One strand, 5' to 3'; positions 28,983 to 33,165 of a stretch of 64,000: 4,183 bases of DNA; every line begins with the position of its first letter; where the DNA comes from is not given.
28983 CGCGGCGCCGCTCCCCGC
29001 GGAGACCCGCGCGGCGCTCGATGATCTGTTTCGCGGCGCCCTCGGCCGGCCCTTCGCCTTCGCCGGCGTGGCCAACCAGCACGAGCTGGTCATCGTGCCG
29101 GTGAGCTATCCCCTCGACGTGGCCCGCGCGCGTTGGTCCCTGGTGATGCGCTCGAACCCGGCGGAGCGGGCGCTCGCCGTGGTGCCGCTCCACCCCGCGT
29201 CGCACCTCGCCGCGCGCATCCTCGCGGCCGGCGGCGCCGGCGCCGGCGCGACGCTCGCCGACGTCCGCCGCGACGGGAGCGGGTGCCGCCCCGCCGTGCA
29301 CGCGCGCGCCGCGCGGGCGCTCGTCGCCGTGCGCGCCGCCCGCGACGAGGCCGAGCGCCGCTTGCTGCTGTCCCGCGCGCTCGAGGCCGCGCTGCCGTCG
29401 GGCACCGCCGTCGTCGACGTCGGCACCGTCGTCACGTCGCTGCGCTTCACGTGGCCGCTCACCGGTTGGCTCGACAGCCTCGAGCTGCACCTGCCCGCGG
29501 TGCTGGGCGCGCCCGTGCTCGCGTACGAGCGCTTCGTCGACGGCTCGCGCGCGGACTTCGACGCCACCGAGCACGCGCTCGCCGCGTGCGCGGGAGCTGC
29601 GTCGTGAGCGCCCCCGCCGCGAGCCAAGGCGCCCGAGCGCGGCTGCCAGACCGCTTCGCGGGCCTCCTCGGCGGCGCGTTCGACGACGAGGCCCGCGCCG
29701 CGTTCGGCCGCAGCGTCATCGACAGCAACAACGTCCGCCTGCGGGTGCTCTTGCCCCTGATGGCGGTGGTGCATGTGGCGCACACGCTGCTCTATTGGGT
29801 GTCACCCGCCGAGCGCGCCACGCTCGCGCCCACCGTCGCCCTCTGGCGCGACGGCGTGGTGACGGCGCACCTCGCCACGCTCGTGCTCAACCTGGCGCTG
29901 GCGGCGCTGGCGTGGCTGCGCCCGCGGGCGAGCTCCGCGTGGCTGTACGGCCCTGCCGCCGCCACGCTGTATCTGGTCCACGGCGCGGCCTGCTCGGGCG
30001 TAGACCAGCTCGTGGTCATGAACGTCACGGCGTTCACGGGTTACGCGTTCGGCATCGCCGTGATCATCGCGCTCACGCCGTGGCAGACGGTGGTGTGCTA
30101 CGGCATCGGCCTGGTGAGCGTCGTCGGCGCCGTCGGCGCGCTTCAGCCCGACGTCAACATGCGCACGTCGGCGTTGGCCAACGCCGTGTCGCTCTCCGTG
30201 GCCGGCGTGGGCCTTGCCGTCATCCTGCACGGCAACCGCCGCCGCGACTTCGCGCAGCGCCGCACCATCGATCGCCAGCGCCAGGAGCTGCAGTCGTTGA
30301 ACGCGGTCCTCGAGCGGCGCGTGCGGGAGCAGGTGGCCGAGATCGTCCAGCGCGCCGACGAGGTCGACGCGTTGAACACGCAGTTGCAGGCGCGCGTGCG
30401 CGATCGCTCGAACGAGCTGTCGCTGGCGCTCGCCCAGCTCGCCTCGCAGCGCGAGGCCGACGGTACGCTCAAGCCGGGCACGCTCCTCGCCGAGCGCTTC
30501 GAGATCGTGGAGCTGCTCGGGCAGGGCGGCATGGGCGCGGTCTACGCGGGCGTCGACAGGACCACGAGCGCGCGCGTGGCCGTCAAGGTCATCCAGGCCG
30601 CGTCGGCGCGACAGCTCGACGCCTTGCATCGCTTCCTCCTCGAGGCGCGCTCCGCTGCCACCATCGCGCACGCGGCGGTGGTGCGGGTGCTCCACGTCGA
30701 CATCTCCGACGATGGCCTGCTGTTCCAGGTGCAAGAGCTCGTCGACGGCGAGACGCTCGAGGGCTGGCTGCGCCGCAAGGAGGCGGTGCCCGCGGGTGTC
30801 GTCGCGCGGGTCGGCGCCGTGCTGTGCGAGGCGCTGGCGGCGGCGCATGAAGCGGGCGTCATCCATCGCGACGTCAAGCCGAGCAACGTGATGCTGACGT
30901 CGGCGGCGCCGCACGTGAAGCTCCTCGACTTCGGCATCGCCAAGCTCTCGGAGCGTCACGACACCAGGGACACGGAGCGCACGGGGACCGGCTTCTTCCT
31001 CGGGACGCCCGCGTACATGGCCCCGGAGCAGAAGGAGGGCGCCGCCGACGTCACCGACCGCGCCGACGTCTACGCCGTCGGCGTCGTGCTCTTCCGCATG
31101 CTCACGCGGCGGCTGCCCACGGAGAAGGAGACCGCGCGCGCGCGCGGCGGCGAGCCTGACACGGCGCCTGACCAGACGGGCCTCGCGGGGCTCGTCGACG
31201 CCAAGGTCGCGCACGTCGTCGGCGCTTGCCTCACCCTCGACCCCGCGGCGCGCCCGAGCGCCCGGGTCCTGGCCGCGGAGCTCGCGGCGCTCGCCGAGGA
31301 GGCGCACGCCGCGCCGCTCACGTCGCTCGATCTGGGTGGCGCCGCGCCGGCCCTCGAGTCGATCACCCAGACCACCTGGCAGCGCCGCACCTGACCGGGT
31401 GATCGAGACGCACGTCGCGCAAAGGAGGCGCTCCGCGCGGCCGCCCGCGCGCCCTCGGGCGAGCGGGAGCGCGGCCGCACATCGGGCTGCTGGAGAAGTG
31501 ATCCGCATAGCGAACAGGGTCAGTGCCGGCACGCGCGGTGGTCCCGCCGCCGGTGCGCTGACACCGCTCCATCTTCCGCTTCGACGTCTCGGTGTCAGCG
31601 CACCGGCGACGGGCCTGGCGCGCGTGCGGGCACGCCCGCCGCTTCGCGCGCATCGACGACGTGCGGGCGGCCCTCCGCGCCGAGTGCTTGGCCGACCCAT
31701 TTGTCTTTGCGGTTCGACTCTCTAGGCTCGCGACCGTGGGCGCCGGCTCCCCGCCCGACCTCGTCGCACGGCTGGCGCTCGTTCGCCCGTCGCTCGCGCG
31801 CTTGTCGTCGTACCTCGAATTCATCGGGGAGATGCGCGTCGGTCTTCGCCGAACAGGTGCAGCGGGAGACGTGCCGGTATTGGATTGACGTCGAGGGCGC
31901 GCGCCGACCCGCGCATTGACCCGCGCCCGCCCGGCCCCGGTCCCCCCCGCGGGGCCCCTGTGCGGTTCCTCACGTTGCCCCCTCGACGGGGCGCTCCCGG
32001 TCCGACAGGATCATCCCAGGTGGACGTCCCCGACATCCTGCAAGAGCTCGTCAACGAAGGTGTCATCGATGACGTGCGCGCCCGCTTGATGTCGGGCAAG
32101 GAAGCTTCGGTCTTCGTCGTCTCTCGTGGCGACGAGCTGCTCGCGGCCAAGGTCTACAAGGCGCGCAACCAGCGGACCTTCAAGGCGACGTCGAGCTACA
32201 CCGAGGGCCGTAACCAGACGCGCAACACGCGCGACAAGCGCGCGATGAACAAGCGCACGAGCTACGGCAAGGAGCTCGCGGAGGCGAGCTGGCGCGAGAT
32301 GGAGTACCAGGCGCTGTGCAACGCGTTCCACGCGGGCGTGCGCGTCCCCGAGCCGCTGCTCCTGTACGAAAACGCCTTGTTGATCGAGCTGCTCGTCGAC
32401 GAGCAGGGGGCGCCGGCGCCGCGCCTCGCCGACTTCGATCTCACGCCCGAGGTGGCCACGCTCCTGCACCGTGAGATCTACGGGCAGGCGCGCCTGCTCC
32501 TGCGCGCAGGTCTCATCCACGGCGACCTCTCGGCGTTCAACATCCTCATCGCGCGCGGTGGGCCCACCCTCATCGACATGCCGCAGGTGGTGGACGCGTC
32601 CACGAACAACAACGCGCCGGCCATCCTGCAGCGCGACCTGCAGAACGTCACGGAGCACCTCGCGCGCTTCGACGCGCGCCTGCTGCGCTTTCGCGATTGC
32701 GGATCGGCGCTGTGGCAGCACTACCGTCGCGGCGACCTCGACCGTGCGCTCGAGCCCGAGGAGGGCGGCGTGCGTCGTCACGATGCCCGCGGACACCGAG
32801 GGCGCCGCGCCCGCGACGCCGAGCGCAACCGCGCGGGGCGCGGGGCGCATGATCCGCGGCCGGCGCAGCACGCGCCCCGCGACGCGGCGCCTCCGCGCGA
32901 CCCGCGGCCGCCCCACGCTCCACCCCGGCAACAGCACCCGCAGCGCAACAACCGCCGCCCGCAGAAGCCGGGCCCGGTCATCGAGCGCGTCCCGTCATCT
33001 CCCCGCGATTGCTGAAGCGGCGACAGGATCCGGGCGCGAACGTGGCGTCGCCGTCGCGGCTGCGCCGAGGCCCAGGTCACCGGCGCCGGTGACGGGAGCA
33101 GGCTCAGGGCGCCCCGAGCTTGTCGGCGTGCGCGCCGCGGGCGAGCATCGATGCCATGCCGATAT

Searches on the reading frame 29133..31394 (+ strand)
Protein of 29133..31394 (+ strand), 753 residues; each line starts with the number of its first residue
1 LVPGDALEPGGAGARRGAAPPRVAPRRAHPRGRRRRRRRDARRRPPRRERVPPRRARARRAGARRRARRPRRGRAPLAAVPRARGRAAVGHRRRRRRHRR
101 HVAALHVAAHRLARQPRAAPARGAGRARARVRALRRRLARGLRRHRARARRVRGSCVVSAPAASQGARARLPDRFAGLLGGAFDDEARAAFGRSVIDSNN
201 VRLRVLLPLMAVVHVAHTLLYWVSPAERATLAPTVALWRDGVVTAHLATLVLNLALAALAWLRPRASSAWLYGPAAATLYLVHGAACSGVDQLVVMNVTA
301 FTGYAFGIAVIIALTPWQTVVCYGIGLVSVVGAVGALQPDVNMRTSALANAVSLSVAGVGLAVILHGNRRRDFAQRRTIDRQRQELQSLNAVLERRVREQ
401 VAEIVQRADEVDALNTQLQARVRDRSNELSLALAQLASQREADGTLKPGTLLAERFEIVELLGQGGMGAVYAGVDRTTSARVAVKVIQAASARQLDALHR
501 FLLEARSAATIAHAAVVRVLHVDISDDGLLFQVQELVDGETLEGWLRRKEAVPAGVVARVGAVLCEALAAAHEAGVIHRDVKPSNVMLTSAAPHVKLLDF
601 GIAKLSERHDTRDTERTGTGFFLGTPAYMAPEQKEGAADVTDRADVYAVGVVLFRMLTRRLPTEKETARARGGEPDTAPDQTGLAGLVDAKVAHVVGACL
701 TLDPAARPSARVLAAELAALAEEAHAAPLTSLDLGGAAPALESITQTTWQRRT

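Call 14: search_protein_families(library=pfam, proteins=[window:29133-31394:+], max_evalue=0.01)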
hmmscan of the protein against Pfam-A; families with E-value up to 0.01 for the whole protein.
window:29133-31394:+ (753 aa): 3 families
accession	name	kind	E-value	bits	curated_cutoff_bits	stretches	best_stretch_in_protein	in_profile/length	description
PF00069.31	Pkinase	-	7.7e-42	143.9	31.7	1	456-712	1-256/263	Protein kinase domain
PF07714.23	PK_Tyr_Ser-Thr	-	4.4e-25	88.9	23.1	1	457-716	2-257/258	Protein tyrosine and serine/threonine kinase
PF17667.7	Pkinase_fungal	-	1.2e-05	24.7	24.1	1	573-623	305-360/387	Fungal protein kinase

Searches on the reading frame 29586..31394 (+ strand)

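Call 56: search_protein_families(library=ncbifam, proteins=[window:29586-31394:+], max_evalue=0.01)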
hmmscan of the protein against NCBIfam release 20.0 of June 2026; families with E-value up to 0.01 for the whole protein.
window:29586-31394:+ (602 aa): 19 families
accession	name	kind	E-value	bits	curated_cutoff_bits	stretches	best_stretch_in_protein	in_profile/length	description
NF033483.0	PknB_PASTA_kin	equivalog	5.3e-61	207.3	450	1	298-518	2-214/563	Stk1 family PASTA domain-containing Ser/Thr kinase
NF047741.1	antiphage_MADS6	equivalog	5.1e-48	164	460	2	411-575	306-466/612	methylation-associated defense system protein kinase MAD6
TIGR03903.1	TOMM_kin_cyc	equivalog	4.7e-38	130.7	705.75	1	327-510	2-187/1267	TOMM system kinase/cyclase fusion protein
NF052427.1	StpK7MSMEG_1200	equivalog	5e-38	130.9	900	1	305-586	9-281/601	serine/threonine protein kinase StpK7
NF009651.0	PRK13184.1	equivalog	9.3e-34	116.5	839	1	303-518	2-237/932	serine/threonine-protein kinase PknD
NF038150.1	lanthi_synth_IV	equivalog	1.1e-31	110.1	650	1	296-576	182-463/851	class IV lanthionine synthetase LanL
NF053615.1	SerThrKinAfsKStmc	equivalog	6.4e-23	81.3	1300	1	305-568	15-266/809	protein serine/threonine kinase AfsK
NF033442.0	BREX_PglW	equivalog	3.3e-18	64.9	990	1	233-512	442-710/1391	BREX system serine/threonine kinase PglW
NF038151.1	lanthi_synth_III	equivalog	1.6e-15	56.6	575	1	300-506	217-423/833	class III lanthionine synthetase LanKC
NF043056.1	T4SS_LegK1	equivalog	1e-13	50.8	550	1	304-502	68-280/516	Dot/Icm T4SS effector kinase LegK1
NF011463.0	PRK14879.1-4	equivalog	1.3e-09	37.8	188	1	320-460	36-168/237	Kae1-associated kinase Bud32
NF058632.1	SerThrKinPrkT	equivalog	2.2e-09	36.8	280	1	293-453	11-166/322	serine/threonine protein kinase PrkT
TIGR03724.2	arch_bud32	equivalog_domain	9.1e-08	31.8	125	1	349-459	39-138/193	KEOPS complex kinase/ATPase Bud32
NF011460.0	PRK14879.1-1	equivalog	3.5e-07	29.6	199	1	306-460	11-165/232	Kae1-associated kinase Bud32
NF041408.1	XopAU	subfamily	8.9e-07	28.8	450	1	416-509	340-418/498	XopAU family type III secretion system effector serine/threonine kinase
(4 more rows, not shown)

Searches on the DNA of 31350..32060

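Call 43: search_rna_families(source=window, start=31350, end=32060, threshold=evalue, max_evalue=5)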
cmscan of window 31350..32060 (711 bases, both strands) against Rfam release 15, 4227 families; matches with E-value up to 5: 4.
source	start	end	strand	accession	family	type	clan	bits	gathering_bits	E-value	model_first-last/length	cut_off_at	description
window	31547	31613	+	RF04057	MIR1432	Gene; miRNA;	-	23.6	90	0.083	1-89/89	no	MIR1432 microRNA precursor family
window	31516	31571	+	RF03660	mir-4018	Gene; miRNA;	-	18.6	66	0.6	1-54/54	no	mir-4018 microRNA precursor family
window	31364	31428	-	RF02136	HTT-AS1_3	Gene; lncRNA;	-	14.9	70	2.8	1-60/60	no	HTT antisense RNA 1 conserved region 3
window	31545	31611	-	RF02690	BTH_s1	Gene; sRNA;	-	13.8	74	0.88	41-73/205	no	Burkholderia sRNA 1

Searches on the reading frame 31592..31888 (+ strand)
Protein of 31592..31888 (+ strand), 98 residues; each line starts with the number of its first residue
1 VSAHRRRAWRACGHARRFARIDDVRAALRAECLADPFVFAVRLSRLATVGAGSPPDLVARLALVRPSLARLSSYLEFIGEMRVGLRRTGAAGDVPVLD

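Call 35: search_protein_families(library=pfam, proteins=[window:31592-31888:+], max_evalue=0.01)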
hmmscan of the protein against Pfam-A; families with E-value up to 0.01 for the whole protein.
window:31592-31888:+ (98 aa): 0 families

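Call 45: find_homologous_proteins(query=window:31592-31885:+, max_evalue=10)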
Query window:31592-31885:+: 80 candidates shared short words with the query, none scored E <= 10.

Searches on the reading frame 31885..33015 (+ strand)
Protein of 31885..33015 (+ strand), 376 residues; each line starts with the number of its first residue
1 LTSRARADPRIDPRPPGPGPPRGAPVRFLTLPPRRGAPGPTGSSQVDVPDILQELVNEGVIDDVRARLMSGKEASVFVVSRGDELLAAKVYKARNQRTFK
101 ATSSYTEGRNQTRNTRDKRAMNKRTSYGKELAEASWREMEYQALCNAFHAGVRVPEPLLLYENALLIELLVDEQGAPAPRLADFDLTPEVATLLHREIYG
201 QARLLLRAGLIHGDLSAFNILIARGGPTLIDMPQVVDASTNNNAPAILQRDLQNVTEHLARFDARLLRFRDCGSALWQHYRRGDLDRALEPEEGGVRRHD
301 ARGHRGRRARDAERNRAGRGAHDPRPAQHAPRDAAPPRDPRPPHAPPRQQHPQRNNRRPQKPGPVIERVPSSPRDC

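Call 14: search_protein_families(library=pfam, proteins=[window:31885-33015:+], max_evalue=0.01)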
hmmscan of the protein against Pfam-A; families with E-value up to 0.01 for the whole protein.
window:31885-33015:+ (376 aa): 3 families
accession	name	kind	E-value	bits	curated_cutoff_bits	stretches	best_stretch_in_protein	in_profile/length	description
PF01163.29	RIO1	-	9.1e-33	113.9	22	1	76-263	2-178/187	RIO domain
PF17667.7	Pkinase_fungal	-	0.00029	20.1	24.1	1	94-234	224-338/387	Fungal protein kinase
PF19974.5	TCAD9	-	0.00046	19.9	40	1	162-254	285-343/429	Ternary complex associated domain 9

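Call 29: find_homologous_proteins(query=window:32020-33015:+, max_evalue=1e-20)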
Query window:32020-33015:+ (331 aa): 2785 proteins with E <= 1e-20 among 8000 candidates; the best 120 are listed.
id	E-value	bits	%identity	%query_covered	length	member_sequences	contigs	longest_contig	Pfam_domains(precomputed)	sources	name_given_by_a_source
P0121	9.9e-219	743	100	100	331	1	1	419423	PF01163.29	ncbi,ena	-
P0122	3.7e-153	527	85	83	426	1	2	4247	PF01163.29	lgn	-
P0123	3.4e-147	508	81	86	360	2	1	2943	PF01163.29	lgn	-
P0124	9.1e-147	506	83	79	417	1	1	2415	PF19974.6,PF01163.29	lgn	-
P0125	2.2e-146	505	77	93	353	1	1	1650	PF01163.29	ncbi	ncbi:MAG TPA: RIO1 family regulatory kinase/ATPase, partial [Myxococcota bacterium]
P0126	8.1e-145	500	82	76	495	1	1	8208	PF01163.29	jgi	jgi:RIO kinase 1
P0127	2.4e-142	492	80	83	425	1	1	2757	PF01163.29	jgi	jgi:RIO kinase 1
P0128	1.8e-139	482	73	95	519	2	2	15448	PF01163.29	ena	-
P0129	3.2e-135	468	70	94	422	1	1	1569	PF01163.29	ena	-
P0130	5.1e-132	458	75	80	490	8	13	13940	PF01163.29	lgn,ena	-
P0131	2.7e-131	455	75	80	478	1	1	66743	PF01163.29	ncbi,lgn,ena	-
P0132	3.3e-131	455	72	95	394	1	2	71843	PF01163.29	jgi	jgi:RIO kinase 1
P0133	6.4e-129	448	73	81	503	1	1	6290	PF01163.29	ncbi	-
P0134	3.3e-126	439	73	82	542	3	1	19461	PF01163.29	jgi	jgi:RIO kinase 1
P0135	1.1e-125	437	73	86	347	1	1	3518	PF01163.29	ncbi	-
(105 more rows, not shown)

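Call 30: find_encoding_contigs(protein=P0126, flank=10000, max_places=3)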
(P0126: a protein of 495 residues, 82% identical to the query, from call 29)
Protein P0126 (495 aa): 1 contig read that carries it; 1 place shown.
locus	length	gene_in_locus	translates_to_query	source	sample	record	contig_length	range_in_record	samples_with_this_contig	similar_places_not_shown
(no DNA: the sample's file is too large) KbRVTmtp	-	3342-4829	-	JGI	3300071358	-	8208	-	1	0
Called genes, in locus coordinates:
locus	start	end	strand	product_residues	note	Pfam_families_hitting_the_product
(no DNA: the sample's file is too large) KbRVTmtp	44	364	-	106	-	PF01329:Pterin_4a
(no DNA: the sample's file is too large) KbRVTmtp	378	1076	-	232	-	PF02678:Pirin, PF17954:Pirin_C_2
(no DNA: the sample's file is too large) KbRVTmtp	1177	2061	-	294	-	-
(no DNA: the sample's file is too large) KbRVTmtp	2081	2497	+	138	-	-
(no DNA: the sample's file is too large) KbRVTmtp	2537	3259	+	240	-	PF00753:Lactamase_B, PF23023:Anti-Pycsar_Apyc1 (weak), PF12706:Lactamase_B_2 (weak)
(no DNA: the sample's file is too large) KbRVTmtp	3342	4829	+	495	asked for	PF01163:RIO1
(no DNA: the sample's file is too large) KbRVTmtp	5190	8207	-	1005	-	?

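Call 31: find_encoding_contigs(protein=P0122, flank=10000, max_places=3)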
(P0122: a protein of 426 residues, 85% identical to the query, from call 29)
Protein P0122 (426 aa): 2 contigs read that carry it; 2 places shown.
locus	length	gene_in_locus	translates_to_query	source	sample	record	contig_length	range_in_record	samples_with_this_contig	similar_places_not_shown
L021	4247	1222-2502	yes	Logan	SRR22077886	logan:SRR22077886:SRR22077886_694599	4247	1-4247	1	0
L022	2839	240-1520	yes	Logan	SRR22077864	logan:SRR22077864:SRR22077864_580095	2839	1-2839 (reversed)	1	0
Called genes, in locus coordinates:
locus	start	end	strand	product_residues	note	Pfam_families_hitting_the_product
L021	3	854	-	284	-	?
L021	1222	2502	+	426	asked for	PF01163:RIO1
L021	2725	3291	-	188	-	PF01814:Hemerythrin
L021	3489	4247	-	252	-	?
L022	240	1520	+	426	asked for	PF01163:RIO1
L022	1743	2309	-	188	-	PF01814:Hemerythrin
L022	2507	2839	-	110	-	?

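Call 32: find_encoding_contigs(protein=P0132, flank=10000, max_places=3)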
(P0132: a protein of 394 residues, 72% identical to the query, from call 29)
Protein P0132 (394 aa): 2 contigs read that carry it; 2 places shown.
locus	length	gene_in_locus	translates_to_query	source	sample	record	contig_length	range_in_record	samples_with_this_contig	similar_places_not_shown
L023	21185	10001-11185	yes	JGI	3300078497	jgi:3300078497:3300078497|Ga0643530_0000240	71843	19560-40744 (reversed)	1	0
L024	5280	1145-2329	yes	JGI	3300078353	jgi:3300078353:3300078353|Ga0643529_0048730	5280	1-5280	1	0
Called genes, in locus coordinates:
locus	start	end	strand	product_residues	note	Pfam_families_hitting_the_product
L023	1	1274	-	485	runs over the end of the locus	PF00501:AMP-binding, PF13193:AMP-binding_C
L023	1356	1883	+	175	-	-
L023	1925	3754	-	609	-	-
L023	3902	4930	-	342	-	PF01551:Peptidase_M23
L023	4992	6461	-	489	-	PF00512:HisKA, PF02518:HATPase_c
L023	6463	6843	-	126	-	PF00072:Response_reg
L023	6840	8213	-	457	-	PF14417:MEDS, PF00512:HisKA, PF02518:HATPase_c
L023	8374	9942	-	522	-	PF02652:Lactate_perm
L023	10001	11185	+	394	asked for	PF01163:RIO1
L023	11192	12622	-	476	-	PF03062:MBOAT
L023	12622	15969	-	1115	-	-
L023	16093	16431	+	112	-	PF01491:Frataxin_Cyay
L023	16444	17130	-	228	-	-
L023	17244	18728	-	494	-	PF01595:CNNM, PF00571:CBS (weak), PF03471:CorC_HlyC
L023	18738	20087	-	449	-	PF01590:GAF, PF13185:GAF_2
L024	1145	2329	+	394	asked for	PF01163:RIO1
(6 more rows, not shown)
